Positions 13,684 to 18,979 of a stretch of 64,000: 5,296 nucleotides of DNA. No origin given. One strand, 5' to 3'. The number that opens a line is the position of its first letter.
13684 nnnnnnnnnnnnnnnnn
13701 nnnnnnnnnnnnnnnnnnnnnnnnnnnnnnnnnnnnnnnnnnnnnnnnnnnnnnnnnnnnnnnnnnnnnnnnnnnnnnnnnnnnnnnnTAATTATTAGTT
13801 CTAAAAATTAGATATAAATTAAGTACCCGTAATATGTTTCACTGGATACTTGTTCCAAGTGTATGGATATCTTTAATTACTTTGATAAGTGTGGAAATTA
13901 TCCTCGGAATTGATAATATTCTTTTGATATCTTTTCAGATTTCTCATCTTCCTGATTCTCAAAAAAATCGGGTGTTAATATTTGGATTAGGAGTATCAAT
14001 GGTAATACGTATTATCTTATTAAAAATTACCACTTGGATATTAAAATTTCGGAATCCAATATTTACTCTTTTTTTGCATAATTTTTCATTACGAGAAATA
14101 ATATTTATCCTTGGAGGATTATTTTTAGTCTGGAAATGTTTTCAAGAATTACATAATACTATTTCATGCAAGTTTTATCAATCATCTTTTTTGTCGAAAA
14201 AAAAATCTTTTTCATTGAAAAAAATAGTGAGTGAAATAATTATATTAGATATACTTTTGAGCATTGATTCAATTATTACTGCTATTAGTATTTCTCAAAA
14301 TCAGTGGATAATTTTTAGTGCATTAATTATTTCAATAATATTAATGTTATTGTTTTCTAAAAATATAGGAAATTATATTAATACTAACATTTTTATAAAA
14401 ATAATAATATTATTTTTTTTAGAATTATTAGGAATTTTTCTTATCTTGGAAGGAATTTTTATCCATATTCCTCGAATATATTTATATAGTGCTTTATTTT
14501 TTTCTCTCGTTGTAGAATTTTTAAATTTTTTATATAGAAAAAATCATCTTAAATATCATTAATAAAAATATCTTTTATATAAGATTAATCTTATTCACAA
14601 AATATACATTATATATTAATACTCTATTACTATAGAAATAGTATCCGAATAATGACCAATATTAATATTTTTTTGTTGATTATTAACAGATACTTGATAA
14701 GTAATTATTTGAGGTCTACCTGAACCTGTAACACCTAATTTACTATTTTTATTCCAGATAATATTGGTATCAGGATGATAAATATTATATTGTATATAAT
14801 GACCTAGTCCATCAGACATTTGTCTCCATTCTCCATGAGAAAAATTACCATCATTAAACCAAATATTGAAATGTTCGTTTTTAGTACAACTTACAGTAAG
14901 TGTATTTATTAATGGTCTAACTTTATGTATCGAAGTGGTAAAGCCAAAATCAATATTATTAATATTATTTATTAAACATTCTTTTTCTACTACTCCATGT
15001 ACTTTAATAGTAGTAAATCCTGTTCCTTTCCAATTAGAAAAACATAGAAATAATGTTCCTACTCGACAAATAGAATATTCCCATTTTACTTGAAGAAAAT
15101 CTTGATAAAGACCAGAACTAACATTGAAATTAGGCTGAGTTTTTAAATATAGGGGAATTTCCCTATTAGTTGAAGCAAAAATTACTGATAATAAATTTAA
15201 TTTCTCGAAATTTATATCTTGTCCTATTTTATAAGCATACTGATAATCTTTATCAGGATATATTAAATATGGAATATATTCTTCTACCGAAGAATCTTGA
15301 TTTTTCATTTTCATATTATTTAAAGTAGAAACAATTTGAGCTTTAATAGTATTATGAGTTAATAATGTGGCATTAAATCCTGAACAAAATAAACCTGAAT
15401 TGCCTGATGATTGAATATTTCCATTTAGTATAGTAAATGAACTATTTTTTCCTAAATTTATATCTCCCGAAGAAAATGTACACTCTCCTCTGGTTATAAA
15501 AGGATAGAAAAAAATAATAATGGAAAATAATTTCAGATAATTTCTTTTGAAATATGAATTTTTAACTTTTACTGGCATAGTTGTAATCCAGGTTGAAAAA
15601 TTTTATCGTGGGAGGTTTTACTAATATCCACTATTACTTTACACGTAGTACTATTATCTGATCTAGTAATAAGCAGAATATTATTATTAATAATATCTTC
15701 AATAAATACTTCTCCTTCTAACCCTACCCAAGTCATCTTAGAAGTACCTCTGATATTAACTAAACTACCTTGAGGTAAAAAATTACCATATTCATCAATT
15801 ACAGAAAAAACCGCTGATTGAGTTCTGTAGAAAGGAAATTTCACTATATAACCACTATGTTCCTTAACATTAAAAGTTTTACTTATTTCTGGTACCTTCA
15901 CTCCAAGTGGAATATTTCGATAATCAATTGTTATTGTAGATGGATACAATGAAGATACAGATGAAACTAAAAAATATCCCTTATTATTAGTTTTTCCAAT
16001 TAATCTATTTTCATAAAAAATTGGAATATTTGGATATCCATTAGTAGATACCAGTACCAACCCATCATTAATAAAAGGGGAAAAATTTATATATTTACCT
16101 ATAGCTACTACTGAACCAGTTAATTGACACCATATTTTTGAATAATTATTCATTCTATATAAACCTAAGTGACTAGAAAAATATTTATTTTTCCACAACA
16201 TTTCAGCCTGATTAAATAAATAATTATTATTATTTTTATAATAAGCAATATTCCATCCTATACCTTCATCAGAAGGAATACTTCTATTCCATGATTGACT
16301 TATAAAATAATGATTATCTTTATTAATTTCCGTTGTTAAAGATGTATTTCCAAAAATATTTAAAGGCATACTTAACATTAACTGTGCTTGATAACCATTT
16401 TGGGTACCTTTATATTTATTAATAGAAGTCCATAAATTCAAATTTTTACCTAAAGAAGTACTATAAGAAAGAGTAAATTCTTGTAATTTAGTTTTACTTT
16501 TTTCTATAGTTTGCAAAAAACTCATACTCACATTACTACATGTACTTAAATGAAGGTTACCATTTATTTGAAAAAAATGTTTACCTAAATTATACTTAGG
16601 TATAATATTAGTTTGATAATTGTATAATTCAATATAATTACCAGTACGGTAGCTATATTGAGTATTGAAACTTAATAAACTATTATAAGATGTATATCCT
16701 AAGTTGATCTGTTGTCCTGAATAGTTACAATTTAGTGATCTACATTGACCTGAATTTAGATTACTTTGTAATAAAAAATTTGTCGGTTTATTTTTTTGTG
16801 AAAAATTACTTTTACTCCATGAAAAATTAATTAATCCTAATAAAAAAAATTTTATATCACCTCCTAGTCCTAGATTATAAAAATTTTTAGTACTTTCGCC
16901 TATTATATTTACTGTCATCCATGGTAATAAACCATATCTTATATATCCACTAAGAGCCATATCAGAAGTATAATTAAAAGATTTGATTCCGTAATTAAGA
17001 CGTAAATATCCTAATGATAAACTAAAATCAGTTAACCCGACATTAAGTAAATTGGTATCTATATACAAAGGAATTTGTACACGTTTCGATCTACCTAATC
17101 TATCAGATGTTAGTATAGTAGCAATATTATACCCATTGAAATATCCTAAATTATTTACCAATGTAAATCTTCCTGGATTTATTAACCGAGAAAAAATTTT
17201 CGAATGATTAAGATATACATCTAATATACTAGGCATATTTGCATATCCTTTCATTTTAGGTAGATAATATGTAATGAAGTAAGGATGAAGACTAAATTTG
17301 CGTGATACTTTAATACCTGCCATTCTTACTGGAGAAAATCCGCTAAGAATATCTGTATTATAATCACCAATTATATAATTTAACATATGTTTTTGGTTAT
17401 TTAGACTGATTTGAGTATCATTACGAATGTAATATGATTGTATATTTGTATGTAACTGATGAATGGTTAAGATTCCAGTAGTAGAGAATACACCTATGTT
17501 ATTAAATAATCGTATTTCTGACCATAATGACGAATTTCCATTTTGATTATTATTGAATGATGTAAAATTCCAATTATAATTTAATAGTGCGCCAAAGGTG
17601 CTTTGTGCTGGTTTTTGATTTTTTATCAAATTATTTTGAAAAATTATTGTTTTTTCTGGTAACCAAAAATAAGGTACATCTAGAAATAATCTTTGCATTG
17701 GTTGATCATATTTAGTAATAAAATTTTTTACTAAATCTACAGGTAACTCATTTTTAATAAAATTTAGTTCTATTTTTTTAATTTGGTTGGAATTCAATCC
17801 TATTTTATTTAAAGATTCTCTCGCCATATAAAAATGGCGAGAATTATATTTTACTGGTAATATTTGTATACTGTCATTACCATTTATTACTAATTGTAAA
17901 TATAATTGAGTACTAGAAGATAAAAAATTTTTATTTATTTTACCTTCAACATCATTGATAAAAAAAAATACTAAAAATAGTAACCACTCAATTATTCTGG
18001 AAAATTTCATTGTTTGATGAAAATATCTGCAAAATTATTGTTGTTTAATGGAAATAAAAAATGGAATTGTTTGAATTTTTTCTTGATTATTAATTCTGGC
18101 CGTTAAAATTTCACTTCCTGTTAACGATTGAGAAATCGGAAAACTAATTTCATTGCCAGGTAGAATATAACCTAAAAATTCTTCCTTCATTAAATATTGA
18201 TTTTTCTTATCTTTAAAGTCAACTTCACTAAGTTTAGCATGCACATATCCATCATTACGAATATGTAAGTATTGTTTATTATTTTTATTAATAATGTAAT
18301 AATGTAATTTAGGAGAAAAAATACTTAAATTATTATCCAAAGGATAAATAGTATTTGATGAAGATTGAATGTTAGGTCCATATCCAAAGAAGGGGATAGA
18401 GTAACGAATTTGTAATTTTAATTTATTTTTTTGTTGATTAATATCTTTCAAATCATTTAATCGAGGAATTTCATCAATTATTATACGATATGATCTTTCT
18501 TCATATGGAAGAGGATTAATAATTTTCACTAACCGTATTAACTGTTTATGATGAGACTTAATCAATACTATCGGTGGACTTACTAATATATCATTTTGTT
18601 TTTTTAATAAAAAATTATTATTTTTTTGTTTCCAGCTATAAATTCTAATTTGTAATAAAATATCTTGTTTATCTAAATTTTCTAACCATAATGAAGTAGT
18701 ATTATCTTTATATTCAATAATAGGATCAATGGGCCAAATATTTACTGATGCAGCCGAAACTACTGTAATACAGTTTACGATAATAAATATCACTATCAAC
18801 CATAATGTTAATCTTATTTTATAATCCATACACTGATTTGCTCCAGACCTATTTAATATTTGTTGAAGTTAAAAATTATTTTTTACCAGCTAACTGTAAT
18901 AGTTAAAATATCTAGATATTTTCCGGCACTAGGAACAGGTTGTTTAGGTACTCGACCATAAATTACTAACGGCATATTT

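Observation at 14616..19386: Intact four-gene SCPU/Csu-type (archaic) chaperone-usher pilus operon retained in a heavily reduced genome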

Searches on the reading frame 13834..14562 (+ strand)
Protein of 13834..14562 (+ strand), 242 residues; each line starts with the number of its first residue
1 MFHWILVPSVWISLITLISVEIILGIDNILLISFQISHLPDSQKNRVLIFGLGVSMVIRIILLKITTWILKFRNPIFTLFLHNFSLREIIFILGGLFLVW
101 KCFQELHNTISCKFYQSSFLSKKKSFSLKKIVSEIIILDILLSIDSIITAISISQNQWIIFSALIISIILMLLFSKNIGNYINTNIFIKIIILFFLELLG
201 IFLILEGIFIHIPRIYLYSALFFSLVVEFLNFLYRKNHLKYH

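Call 66: search_protein_families(library=pfam, proteins=[window:13834-14562:+], max_evalue=0.001)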
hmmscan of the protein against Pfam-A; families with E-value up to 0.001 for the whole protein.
window:13834-14562:+ (242 aa): 1 family
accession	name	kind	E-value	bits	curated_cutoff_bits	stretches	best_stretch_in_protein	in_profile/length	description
PF03741.22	TerC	-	7.8e-37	127.2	27.8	1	16-206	2-177/178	Integral membrane protein TerC family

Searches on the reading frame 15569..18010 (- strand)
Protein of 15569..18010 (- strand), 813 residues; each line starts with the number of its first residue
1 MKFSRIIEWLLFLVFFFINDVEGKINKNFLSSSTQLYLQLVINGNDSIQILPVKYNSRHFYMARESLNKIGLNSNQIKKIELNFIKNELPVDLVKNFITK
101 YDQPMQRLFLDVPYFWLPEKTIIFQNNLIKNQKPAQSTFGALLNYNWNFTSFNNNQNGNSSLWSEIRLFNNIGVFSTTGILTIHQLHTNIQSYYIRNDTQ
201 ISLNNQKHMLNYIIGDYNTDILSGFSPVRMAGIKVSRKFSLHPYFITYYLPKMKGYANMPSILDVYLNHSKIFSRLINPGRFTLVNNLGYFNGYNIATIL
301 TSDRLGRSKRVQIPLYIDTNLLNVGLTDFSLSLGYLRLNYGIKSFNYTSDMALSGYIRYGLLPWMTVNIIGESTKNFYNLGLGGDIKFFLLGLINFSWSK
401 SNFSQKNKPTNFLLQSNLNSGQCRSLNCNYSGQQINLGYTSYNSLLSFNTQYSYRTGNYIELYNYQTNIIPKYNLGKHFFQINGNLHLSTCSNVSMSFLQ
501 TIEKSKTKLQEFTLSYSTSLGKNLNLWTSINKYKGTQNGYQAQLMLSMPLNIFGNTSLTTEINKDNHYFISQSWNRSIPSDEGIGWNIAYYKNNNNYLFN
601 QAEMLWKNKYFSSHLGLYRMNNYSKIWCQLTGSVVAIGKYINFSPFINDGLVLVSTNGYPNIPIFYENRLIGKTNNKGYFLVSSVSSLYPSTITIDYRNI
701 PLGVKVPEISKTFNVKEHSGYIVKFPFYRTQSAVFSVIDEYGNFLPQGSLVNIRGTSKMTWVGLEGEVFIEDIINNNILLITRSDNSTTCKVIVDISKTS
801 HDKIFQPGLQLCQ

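Call 3: search_protein_families(library=pfam, proteins=[window:15569-18010:-], max_evalue=0.01)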
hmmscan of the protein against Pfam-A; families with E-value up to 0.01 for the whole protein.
window:15569-18010:- (813 aa): 2 families
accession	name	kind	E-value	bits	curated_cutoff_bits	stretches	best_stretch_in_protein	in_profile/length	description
PF00577.26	Usher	-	2.9e-27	96.2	27.1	1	214-725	51-547/549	Outer membrane usher protein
PF13953.12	PapC_C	-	0.004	17.4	27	1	738-793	5-61/66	PapC C-terminal domain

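Call 4: search_protein_families(library=ncbifam, proteins=[window:15569-18010:-], max_evalue=0.01)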
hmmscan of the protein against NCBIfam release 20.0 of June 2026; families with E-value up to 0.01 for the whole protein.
window:15569-18010:- (813 aa): 3 families
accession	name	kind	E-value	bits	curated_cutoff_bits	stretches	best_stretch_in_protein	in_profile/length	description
NF011760.0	PRK15213.1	equivalog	4.4e-19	67.9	752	1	101-793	127-779/796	PefC/AfrB family outer membrane usher protein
NF007337.0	PRK09828.1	equivalog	3.9e-11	41.7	830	2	98-384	138-412/865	outer membrane usher protein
NF011832.0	PRK15304.1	subfamily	2.6e-07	29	723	1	627-805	613-792/801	fimbrial biogenesis usher protein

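Call 15: find_homologous_proteins(query=window:15569-18010:-, max_evalue=0.00001)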
Query window:15569-18010:- (813 aa): 56 proteins with E <= 0.00001 among 8000 candidates.
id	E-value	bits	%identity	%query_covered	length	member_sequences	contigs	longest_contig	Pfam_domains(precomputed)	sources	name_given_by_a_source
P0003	0.0e+0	1827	100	100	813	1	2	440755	PF00577.27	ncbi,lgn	ncbi:MAG: fimbria/pilus outer membrane usher protein [Candidatus Dasytiphilus stammeri]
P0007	0.0e+0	1019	60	100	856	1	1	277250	PF00577.27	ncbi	ncbi:MAG: fimbria/pilus outer membrane usher protein [Candidatus Dasytiphilus stammeri]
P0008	1.9e-293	994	58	100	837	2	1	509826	PF00577.27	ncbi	ncbi:MAG: fimbria/pilus outer membrane usher protein [Candidatus Dasytiphilus stammeri]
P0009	1.2e-291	988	60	97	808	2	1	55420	PF00577.27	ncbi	ncbi:MAG: fimbria/pilus outer membrane usher protein, partial [Candidatus Dasytiphilus stammeri]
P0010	2.3e-161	557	39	99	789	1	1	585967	PF13953.13,PF00577.27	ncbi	ncbi:MAG: fimbria/pilus outer membrane usher protein [Candidatus Dasytiphilus stammeri]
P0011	1.3e-106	376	31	95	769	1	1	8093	PF13953.13,PF00577.27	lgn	-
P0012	3.4e-106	374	31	95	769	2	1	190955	PF13953.13,PF00577.27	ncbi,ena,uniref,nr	ncbi:fimbria/pilus outer membrane usher protein [Pseudomonas poae]|uniref:fimbria/pilus outer membra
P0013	8.5e-106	373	31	95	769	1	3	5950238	PF13953.13,PF00577.27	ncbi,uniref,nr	ncbi:fimbria/pilus outer membrane usher protein [Pseudomonas poae]|uniref:Outer membrane usher prote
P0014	9.5e-106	373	31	95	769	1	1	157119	PF13953.13,PF00577.27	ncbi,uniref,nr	ncbi:fimbria/pilus outer membrane usher protein [Pseudomonas poae]|uniref:fimbria/pilus outer membra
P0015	2.6e-105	372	31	95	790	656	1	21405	PF13953.13,PF00577.27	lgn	-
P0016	2.8e-104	368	31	95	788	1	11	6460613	PF13953.13,PF00577.27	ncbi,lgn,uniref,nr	ncbi:Outer membrane usher protein FimD precursor [Pseudomonas fluorescens]|uniref:FimD_3 protein n=2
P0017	2.8e-104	368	31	95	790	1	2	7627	PF13953.13,PF00577.27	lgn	-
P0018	7.3e-104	367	31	96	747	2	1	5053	PF13953.13,PF00577.27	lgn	-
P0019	1.6e-103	366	31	95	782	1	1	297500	PF13953.13,PF00577.27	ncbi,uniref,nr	ncbi:fimbria/pilus outer membrane usher protein [Pseudomonas sp. AM4(2022)]|uniref:fimbria/pilus out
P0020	2.1e-103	365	31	96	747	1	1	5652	PF13953.13,PF00577.27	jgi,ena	-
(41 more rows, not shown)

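Call 25: search_solved_structures(query=window:15569-18010:-, max_evalue=0.01)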
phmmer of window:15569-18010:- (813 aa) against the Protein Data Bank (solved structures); distinct sequences matched with E-value up to 0.01: 0.

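Call 66: search_protein_families(library=pfam, proteins=[L005:11284-12543:+, L008:6029-6499:+, L008:6493-7059:+, L005:6530-7018:+, L016:10317-11249:+], max_evalue=0.001)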
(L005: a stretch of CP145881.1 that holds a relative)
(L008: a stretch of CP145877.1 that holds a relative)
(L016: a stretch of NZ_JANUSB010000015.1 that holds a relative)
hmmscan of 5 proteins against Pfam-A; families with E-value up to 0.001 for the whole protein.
L005:11284-12543:+ (419 aa): 2 families
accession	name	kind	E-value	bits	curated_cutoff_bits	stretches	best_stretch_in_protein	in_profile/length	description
PF02784.22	Orn_Arg_deC_N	-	9.7e-54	182.8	23.4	1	48-275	19-247/247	Pyridoxal-dependent decarboxylase, pyridoxal binding domain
PF00278.28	Orn_DAP_Arg_deC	-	1.7e-23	83.1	23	1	182-376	5-95/95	Pyridoxal-dependent decarboxylase, C-terminal sheet domain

L008:6029-6499:+ (156 aa): 1 family
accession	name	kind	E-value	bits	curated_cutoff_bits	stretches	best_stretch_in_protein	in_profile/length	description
PF05229.21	SCPU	-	2e-24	87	22.4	1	25-153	6-138/138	Spore Coat Protein U domain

L008:6493-7059:+ (188 aa): 1 family
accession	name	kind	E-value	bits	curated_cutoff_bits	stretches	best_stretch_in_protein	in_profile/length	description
PF05229.21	SCPU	-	2.5e-23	83.4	22.4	1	39-185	3-138/138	Spore Coat Protein U domain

L005:6530-7018:+ (162 aa): 1 family
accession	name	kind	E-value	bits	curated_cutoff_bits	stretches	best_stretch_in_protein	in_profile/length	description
PF05229.21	SCPU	-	4.5e-28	98.8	22.4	1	27-159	3-138/138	Spore Coat Protein U domain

L016:10317-11249:+ (310 aa): 1 family
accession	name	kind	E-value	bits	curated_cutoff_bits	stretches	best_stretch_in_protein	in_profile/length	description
PF05229.21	SCPU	-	1.4e-39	136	22.4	2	179-304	3-135/138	Spore Coat Protein U domain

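Call 74: search_protein_families(library=ncbifam, proteins=[L002:13466-15271:+, L002:16495-18399:-], max_evalue=1e-20)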
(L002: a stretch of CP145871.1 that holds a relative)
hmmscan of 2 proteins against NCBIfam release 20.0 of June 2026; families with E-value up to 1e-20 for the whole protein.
L002:13466-15271:+ (601 aa): 3 families
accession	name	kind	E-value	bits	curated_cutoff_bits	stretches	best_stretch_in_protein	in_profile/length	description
NF008195.0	PRK10949.1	equivalog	9.4e-209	694.6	746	1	1-574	1-575/618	signal peptide peptidase SppA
TIGR00705.1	SppA_67K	equivalog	3.8e-168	560.5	311.45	1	24-571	4-555/590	signal peptide peptidase SppA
TIGR00706.1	SppA_dom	equivalog_domain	3.2e-64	216.4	155.45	1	326-541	1-208/208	signal peptide peptidase SppA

L002:16495-18399:- (634 aa): 9 families
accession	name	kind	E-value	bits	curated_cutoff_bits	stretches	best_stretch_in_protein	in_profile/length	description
NF004349.1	PRK05729.1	equivalog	1.5e-193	645.5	704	1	7-622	297-854/860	valine--tRNA ligase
TIGR00422.1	valS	equivalog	6.7e-182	606.7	612.1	1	10-613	306-861/863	valine--tRNA ligase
NF011492.0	PRK14900.1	equivalog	1.6e-161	539.5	1783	1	11-627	317-889/1044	valine--tRNA ligase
NF009687.0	PRK13208.1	equivalog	2.6e-85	287.2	738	2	8-251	303-550/801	valine--tRNA ligase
TIGR00392.1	ileS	equivalog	7.6e-60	203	621.4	1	20-500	381-842/861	isoleucine--tRNA ligase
NF000540.1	alt_ValS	exception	1.8e-44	151.9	900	1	9-252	333-591/827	valine--tRNA ligase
NF000258.1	MupB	exception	1.6e-24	85.8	1900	0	148-253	507-605/1033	mupirocin-resistant isoleucine--tRNA ligase MupB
NF008957.0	PRK12300.1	subfamily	1.4e-23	82.8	677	0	285-594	639-922/946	leucine--tRNA ligase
NF000257.1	MupA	exception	3.1e-21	74.9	1900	0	287-544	600-854/1024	mupirocin-resistant isoleucine--tRNA ligase MupA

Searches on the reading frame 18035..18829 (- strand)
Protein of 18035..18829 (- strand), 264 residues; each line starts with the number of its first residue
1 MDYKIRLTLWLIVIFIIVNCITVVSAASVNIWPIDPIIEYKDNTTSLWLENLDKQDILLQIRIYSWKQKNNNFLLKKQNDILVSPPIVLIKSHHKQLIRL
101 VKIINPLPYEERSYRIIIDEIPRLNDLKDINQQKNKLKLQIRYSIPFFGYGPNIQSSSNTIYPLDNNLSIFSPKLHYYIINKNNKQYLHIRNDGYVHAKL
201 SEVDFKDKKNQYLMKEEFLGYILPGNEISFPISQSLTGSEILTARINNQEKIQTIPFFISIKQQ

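Call 3: search_protein_families(library=pfam, proteins=[window:18035-18829:-], max_evalue=0.01)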
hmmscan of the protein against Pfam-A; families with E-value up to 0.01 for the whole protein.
window:18035-18829:- (264 aa): 1 family
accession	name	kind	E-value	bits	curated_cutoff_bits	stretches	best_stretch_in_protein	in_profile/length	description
PF00345.26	PapD_N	-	2.2e-15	57.2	23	1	37-148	10-119/126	Pili and flagellar-assembly chaperone, PapD N-terminal domain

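Call 4: search_protein_families(library=ncbifam, proteins=[window:18035-18829:-], max_evalue=0.01)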
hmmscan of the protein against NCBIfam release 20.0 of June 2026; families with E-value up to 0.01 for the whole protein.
window:18035-18829:- (264 aa): 7 families
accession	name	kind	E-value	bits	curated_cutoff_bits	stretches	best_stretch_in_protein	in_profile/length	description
NF007392.0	PRK09918.1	subfamily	2e-06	27.3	183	1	10-148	13-138/236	fimbria/pilus chaperone family protein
NF011823.0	PRK15295.1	equivalog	6.3e-06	25.7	309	1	17-141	9-130/227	fimbrial assembly chaperone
NF011742.0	PRK15195.1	equivalog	3.6e-05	23.1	327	1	8-156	6-147/230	type 1 fimbria chaperone FimC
NF007398.0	PRK09926.1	equivalog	8.6e-05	22.2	285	1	15-232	13-216/246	fimbrial chaperone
NF011755.1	PRK15208.1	exception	0.00013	21.4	360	1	37-152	28-134/225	long polar fimbrial biogenesis chaperone LpfB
NF011758.0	PRK15211.1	equivalog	0.00015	21.1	248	1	15-129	13-120/230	fimbrial chaperone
NF011827.0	PRK15299.1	equivalog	0.00063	19.2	375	1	17-128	12-120/227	fimbrial chaperone protein StiB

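Call 24: search_solved_structures(query=window:18035-18829:-, max_evalue=0.01)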
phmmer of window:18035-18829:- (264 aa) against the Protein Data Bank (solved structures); distinct sequences matched with E-value up to 0.01: 2.
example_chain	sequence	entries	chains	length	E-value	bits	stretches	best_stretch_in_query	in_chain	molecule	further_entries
5d6h_A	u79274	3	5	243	3e-36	128.4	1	29-246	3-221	CsuC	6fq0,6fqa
6fjy_A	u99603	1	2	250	3.3e-36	128.2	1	29-246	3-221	CsuC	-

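Call 66: search_protein_families(library=pfam, proteins=[L005:11284-12543:+, L008:6029-6499:+, L008:6493-7059:+, L005:6530-7018:+, L016:10317-11249:+], max_evalue=0.001)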
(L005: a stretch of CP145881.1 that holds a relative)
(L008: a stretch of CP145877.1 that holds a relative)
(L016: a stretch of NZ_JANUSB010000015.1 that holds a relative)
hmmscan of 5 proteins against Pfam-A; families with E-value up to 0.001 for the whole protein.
L005:11284-12543:+ (419 aa): 2 families
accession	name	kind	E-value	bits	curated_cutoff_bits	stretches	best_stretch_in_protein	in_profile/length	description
PF02784.22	Orn_Arg_deC_N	-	9.7e-54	182.8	23.4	1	48-275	19-247/247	Pyridoxal-dependent decarboxylase, pyridoxal binding domain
PF00278.28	Orn_DAP_Arg_deC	-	1.7e-23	83.1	23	1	182-376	5-95/95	Pyridoxal-dependent decarboxylase, C-terminal sheet domain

L008:6029-6499:+ (156 aa): 1 family
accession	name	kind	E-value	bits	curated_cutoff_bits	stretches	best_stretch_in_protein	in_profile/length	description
PF05229.21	SCPU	-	2e-24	87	22.4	1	25-153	6-138/138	Spore Coat Protein U domain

L008:6493-7059:+ (188 aa): 1 family
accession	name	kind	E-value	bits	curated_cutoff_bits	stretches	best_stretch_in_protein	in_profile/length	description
PF05229.21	SCPU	-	2.5e-23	83.4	22.4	1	39-185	3-138/138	Spore Coat Protein U domain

L005:6530-7018:+ (162 aa): 1 family
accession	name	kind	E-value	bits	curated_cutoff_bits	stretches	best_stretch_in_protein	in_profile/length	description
PF05229.21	SCPU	-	4.5e-28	98.8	22.4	1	27-159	3-138/138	Spore Coat Protein U domain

L016:10317-11249:+ (310 aa): 1 family
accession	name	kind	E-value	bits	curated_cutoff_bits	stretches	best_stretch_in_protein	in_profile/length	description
PF05229.21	SCPU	-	1.4e-39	136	22.4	2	179-304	3-135/138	Spore Coat Protein U domain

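Call 74: search_protein_families(library=ncbifam, proteins=[L002:13466-15271:+, L002:16495-18399:-], max_evalue=1e-20)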
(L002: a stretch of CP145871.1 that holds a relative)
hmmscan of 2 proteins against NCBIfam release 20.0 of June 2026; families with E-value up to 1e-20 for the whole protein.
L002:13466-15271:+ (601 aa): 3 families
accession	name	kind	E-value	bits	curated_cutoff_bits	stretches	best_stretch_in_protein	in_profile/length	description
NF008195.0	PRK10949.1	equivalog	9.4e-209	694.6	746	1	1-574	1-575/618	signal peptide peptidase SppA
TIGR00705.1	SppA_67K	equivalog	3.8e-168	560.5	311.45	1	24-571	4-555/590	signal peptide peptidase SppA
TIGR00706.1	SppA_dom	equivalog_domain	3.2e-64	216.4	155.45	1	326-541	1-208/208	signal peptide peptidase SppA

L002:16495-18399:- (634 aa): 9 families
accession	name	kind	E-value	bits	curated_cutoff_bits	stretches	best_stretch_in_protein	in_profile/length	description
NF004349.1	PRK05729.1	equivalog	1.5e-193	645.5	704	1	7-622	297-854/860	valine--tRNA ligase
TIGR00422.1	valS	equivalog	6.7e-182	606.7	612.1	1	10-613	306-861/863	valine--tRNA ligase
NF011492.0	PRK14900.1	equivalog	1.6e-161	539.5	1783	1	11-627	317-889/1044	valine--tRNA ligase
NF009687.0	PRK13208.1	equivalog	2.6e-85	287.2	738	2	8-251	303-550/801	valine--tRNA ligase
TIGR00392.1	ileS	equivalog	7.6e-60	203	621.4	1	20-500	381-842/861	isoleucine--tRNA ligase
NF000540.1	alt_ValS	exception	1.8e-44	151.9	900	1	9-252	333-591/827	valine--tRNA ligase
NF000258.1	MupB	exception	1.6e-24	85.8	1900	0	148-253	507-605/1033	mupirocin-resistant isoleucine--tRNA ligase MupB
NF008957.0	PRK12300.1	subfamily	1.4e-23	82.8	677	0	285-594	639-922/946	leucine--tRNA ligase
NF000257.1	MupA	exception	3.1e-21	74.9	1900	0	287-544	600-854/1024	mupirocin-resistant isoleucine--tRNA ligase MupA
